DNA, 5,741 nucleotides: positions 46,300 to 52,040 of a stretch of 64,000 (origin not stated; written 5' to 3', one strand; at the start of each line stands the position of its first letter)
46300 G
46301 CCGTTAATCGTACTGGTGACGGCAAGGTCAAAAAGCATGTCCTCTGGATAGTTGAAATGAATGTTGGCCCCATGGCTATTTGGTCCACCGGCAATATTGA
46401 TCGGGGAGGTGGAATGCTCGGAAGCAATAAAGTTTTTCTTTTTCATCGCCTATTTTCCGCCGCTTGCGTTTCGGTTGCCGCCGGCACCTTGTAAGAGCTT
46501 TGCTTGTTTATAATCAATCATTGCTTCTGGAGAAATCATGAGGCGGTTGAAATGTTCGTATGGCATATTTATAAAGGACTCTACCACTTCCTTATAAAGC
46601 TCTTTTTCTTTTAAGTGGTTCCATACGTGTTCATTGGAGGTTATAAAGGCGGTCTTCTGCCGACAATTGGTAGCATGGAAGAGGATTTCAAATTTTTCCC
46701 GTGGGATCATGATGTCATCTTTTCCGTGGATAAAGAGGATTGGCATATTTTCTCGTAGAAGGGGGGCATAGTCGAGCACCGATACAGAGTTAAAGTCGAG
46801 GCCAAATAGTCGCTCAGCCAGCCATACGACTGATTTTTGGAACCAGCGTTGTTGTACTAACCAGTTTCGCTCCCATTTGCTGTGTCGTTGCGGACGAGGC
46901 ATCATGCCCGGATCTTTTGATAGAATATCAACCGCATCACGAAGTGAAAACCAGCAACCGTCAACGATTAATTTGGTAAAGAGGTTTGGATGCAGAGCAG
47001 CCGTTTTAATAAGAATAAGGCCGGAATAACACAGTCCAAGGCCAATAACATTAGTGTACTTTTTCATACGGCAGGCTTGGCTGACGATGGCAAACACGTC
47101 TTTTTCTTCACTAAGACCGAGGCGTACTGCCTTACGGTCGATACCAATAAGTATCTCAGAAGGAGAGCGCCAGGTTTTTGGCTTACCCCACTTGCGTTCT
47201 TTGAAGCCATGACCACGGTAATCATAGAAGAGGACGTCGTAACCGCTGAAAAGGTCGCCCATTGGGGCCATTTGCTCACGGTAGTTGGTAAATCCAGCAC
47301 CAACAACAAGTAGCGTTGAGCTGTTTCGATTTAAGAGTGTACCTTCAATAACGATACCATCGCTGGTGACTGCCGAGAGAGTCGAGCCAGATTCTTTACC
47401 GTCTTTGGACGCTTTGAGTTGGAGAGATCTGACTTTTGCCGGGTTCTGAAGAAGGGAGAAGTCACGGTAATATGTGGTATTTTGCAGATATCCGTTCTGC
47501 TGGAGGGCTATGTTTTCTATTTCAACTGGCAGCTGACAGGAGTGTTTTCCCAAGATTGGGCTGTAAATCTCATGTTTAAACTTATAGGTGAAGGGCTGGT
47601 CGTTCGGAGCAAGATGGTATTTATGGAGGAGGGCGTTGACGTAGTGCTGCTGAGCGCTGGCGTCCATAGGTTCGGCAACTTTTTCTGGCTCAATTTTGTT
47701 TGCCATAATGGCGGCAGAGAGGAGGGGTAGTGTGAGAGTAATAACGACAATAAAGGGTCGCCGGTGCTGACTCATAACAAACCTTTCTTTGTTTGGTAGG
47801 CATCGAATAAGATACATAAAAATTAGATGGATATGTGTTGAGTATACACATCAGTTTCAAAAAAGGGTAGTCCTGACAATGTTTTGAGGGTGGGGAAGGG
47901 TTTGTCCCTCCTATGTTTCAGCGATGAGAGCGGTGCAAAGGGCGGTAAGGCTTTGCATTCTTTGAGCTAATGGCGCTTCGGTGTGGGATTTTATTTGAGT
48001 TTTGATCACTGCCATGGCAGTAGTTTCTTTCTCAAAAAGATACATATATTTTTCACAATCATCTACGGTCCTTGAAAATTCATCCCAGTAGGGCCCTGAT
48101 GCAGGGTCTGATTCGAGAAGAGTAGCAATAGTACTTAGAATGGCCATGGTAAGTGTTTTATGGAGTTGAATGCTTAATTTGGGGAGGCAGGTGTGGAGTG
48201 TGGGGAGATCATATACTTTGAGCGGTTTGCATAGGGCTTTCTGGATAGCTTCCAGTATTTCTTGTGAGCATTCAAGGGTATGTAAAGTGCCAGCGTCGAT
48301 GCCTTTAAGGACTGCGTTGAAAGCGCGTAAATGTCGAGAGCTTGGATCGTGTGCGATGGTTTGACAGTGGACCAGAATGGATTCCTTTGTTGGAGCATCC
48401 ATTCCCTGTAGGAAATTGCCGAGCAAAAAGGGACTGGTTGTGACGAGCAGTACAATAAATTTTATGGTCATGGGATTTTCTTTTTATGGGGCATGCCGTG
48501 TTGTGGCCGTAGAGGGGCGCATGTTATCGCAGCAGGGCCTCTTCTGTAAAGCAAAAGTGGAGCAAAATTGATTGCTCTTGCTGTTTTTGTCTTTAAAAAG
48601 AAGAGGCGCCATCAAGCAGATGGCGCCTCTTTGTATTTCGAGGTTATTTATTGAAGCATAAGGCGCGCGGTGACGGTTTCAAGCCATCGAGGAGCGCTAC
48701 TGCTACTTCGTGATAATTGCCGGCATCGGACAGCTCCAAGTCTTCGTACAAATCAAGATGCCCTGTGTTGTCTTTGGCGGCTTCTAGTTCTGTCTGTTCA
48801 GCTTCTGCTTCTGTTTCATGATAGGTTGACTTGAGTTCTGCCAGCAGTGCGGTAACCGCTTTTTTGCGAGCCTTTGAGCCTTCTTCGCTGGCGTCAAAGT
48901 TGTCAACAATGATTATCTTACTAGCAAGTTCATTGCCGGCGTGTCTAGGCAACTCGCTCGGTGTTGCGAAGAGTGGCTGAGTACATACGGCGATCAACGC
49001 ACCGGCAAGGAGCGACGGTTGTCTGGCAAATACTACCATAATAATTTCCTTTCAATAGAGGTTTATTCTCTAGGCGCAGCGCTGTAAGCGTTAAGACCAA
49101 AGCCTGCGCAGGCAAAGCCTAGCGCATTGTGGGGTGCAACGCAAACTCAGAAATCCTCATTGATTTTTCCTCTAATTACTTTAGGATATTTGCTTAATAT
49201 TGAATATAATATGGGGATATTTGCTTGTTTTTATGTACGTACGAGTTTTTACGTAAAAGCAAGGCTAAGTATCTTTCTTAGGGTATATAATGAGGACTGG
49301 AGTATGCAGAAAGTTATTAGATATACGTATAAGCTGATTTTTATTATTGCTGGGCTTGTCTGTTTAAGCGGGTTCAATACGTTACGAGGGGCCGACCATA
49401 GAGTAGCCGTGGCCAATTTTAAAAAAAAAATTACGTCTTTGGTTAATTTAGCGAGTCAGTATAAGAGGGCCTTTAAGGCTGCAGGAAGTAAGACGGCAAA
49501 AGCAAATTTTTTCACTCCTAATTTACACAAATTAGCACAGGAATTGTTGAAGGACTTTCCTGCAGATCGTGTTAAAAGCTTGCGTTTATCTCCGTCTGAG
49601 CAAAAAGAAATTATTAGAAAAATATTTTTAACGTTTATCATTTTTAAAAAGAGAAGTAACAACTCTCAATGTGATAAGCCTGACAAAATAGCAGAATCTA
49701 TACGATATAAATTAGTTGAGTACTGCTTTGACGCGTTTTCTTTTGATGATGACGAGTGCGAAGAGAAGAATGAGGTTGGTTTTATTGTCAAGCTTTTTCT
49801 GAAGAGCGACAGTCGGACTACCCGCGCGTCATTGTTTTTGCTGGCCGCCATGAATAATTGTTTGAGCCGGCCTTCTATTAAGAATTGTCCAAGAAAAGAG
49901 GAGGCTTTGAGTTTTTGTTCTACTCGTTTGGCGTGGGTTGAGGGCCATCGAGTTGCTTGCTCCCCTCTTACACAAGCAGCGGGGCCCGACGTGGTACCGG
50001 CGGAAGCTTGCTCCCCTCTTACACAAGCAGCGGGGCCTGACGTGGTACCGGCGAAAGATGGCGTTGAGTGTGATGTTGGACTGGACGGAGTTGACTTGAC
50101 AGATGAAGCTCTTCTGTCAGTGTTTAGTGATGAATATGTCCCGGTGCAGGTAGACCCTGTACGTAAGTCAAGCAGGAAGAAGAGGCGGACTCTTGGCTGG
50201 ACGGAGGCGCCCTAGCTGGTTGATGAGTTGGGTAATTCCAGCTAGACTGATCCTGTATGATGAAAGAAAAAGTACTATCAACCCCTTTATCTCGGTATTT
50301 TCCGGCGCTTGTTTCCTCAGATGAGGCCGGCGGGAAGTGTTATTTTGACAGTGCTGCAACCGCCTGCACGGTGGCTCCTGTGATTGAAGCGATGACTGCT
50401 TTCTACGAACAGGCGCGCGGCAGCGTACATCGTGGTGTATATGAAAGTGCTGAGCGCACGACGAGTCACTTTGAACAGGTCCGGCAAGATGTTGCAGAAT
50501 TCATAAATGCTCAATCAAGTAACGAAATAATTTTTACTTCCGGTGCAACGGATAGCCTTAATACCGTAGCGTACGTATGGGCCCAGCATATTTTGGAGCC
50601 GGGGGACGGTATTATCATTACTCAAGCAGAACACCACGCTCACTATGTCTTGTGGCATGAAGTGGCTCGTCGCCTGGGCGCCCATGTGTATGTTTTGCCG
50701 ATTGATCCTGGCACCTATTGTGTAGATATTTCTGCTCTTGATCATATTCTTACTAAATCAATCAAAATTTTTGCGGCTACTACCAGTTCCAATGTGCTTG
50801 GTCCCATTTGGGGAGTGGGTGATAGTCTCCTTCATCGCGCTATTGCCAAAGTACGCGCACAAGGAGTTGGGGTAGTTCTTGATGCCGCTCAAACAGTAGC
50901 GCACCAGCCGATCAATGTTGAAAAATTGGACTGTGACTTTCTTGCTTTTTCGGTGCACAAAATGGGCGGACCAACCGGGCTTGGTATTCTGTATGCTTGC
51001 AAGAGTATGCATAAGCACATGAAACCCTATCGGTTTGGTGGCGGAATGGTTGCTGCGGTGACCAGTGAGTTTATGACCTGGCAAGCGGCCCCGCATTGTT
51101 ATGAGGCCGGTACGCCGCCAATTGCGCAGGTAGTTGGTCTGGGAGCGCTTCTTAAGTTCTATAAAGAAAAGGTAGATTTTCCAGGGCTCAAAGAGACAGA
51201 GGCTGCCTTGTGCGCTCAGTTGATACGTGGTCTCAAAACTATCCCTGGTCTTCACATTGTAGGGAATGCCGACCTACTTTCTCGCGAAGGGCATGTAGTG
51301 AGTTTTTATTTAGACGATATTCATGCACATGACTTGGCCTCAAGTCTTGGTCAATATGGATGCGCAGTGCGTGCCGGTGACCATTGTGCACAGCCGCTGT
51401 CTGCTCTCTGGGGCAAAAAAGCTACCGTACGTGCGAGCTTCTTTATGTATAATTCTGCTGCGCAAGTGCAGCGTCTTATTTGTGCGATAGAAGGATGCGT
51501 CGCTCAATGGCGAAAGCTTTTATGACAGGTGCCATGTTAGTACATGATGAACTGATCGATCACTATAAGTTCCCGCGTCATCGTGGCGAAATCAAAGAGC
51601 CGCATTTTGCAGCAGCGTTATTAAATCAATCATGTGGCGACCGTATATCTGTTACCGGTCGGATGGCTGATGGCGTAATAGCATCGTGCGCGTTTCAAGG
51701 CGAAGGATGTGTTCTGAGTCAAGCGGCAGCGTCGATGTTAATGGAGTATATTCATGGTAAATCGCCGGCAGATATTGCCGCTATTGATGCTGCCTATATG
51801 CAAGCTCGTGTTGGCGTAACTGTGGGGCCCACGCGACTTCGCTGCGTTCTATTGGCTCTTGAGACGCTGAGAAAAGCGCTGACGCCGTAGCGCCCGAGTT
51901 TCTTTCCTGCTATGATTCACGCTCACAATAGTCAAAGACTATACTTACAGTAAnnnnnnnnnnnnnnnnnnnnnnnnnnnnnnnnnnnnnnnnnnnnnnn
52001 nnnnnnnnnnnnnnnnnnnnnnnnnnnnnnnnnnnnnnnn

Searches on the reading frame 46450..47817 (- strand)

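Call 49: search_protein_families(library=pfam, proteins=[window:46450-47817:-], max_evalue=0.001)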
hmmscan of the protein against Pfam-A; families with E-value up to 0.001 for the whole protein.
window:46450-47817:- (455 aa): 3 families
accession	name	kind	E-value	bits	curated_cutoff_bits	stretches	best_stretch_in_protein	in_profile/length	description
PF12146.15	Hydrolase_4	-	8.6e-07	28.9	27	0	191-323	30-136/239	Serine aminopeptidase, S33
PF00561.26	Abhydrolase_1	-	6e-06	26.5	25.8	1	175-301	8-118/245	alpha/beta hydrolase fold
PF12697.13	Abhydrolase_6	-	8.6e-05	23.7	26.3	1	169-372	2-180/217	Alpha/beta hydrolase family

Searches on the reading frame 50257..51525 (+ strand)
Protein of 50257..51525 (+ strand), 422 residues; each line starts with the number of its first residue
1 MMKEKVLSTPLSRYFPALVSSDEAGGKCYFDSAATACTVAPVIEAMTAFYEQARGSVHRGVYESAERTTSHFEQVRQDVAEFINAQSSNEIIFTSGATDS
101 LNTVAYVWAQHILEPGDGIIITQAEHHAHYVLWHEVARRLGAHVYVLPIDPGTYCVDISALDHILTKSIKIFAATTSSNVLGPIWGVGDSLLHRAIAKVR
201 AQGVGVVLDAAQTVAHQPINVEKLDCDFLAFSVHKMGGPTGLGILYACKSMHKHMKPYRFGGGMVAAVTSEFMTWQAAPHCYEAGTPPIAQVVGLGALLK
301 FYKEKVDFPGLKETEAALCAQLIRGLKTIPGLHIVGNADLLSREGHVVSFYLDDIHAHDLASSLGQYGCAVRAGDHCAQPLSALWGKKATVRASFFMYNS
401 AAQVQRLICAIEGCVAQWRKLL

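Call 3: search_protein_families(library=pfam, proteins=[window:50257-51525:+], max_evalue=0.01)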
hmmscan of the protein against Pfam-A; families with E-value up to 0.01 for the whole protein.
window:50257-51525:+ (422 aa): 2 families
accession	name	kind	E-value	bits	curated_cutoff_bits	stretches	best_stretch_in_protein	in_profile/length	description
PF00266.25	Aminotran_5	-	1.2e-112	377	21.5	1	29-407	2-371/371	Aminotransferase class-V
PF01041.23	DegT_DnrJ_EryC1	-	0.0053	16.5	19.8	1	69-213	26-149/360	DegT/DnrJ/EryC1/StrS aminotransferase family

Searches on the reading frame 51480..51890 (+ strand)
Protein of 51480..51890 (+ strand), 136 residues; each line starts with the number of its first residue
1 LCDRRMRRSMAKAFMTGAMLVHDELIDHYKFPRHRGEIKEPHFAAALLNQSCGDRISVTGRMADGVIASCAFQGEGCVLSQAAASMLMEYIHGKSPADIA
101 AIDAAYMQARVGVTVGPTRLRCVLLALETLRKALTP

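Call 3: search_protein_families(library=pfam, proteins=[window:51480-51890:+], max_evalue=0.01)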
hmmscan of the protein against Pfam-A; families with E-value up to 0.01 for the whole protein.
window:51480-51890:+ (136 aa): 1 family
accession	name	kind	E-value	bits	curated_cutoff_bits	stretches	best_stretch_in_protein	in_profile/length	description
PF01592.21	NifU_N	-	2.9e-18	66.6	22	1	22-134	3-117/127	NifU-like N terminal domain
